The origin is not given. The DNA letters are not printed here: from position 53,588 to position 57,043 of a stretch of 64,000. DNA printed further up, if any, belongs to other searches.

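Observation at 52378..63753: Eight-gene co-directional cluster: candidate undescribed acyl-amide/lipid assembly-and-export system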

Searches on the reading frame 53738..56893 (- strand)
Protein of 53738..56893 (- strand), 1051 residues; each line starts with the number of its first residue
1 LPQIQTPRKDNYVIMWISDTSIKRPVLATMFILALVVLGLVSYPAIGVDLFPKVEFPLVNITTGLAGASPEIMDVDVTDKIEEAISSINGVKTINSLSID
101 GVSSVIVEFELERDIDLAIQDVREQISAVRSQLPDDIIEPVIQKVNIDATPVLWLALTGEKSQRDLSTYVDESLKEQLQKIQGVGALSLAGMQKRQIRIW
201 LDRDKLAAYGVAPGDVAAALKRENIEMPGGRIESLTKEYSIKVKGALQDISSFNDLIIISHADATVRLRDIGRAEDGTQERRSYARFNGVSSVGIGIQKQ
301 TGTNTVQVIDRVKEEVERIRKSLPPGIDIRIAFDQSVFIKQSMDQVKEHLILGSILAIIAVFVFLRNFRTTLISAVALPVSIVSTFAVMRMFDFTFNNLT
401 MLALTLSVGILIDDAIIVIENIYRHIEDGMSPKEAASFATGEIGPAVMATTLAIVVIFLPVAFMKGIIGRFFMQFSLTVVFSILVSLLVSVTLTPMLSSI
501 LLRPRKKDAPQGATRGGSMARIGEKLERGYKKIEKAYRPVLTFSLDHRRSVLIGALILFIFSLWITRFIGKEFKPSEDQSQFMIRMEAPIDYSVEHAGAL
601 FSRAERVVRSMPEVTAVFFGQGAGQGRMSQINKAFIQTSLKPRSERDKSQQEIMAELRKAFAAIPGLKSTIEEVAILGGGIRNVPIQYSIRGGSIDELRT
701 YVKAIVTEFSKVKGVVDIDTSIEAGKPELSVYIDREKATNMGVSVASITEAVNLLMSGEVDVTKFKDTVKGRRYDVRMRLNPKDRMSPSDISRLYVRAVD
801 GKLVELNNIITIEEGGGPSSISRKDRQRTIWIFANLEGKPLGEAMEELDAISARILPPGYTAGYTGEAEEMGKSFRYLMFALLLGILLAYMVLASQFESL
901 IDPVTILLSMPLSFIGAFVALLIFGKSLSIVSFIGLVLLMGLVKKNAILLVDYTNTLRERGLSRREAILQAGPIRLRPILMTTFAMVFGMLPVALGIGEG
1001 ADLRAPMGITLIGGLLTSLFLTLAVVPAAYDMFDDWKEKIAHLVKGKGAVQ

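Call 4: search_protein_families(library=pfam, proteins=[window:53738-56893:-], max_evalue=0.01)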
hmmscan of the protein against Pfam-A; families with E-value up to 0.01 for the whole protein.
window:53738-56893:- (1051 aa): 2 families
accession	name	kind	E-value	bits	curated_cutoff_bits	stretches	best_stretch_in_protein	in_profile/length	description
PF00873.25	ACR_tran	-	1.2e-295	983.8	28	1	17-1033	1-1020/1021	AcrB/AcrD/AcrF family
PF03176.21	MMPL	-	1e-13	51.4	20.5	2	303-504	101-305/333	MMPL family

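Call 5: search_protein_families(library=ncbifam, proteins=[window:53738-56893:-], max_evalue=0.01)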
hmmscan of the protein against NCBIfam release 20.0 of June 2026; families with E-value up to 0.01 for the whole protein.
window:53738-56893:- (1051 aa): 22 families
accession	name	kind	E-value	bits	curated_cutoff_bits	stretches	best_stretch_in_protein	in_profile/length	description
NF033617.1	RND_permease_2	subfamily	1.5e-280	933.6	1250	1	18-1034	1-1008/1009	multidrug efflux RND transporter permease subunit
NF000282.2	RND_permease_1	subfamily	1.3e-208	695.4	1250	1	22-1032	5-1026/1029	multidrug efflux RND transporter permease subunit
NF007905.0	PRK10614.1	equivalog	1.5e-194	648.6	1774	1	22-1041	8-1016/1025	multidrug efflux RND transporter permease subunit MdtC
TIGR00915.1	2A0602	subfamily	7.9e-192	639.8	940.35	1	21-1030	5-1025/1050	efflux RND transporter permease subunit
NF007798.0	PRK10503.1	equivalog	1.1e-179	599.3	1584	1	21-1038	16-1027/1040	MdtB/MuxB family multidrug efflux RND transporter permease subunit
NF007133.0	PRK09579.1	equivalog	2.7e-179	598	1763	1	15-1034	1-1003/1017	multidrug efflux RND transporter permease subunit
TIGR00914.1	2A0601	subfamily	5.5e-148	494.5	701.45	1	14-1038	2-1040/1051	CusA/CzcA family heavy metal efflux RND transporter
NF007842.1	PRK10555.1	equivalog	4.2e-138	461.9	1854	1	21-1029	5-1022/1036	multidrug efflux RND transporter permease AcrD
NF007131.0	PRK09577.1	equivalog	1.2e-129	433.8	1768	1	22-1030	6-1019/1045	multidrug efflux RND transporter permease subunit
NF000037.1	RND_perm_OqxB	exception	1.7e-126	423.4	2200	1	18-1030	4-1031/1050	multidrug efflux RND transporter permease subunit OqxB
NF011706.2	PRK15127.1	equivalog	1.5e-120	403.8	2150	1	21-1030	5-1026/1049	multidrug efflux RND transporter permease subunit AcrB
TIGR00921.1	2A067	subfamily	5.3e-17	61.1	351.9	2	299-571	145-412/733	hydrophobe/amphiphile efflux-3 (HAE3) family transporter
TIGR00833.1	actII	subfamily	8.7e-12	44.1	874.7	1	300-528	128-341/910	MMPL family RND transporter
TIGR03480.1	HpnN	hypoth_equivalog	4.8e-10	38.1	751.85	3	333-423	697-791/862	hopanoid biosynthesis associated RND transporter like protein HpnN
TIGR00916.1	2A0604s01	subfamily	1.2e-07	31.6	148.6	1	345-491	86-231/231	SecD/SecF family protein translocase subunit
NF009585.0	PRK13024.1-5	equivalog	0.0012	16.9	1037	1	354-503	501-649/993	protein translocase subunit SecDF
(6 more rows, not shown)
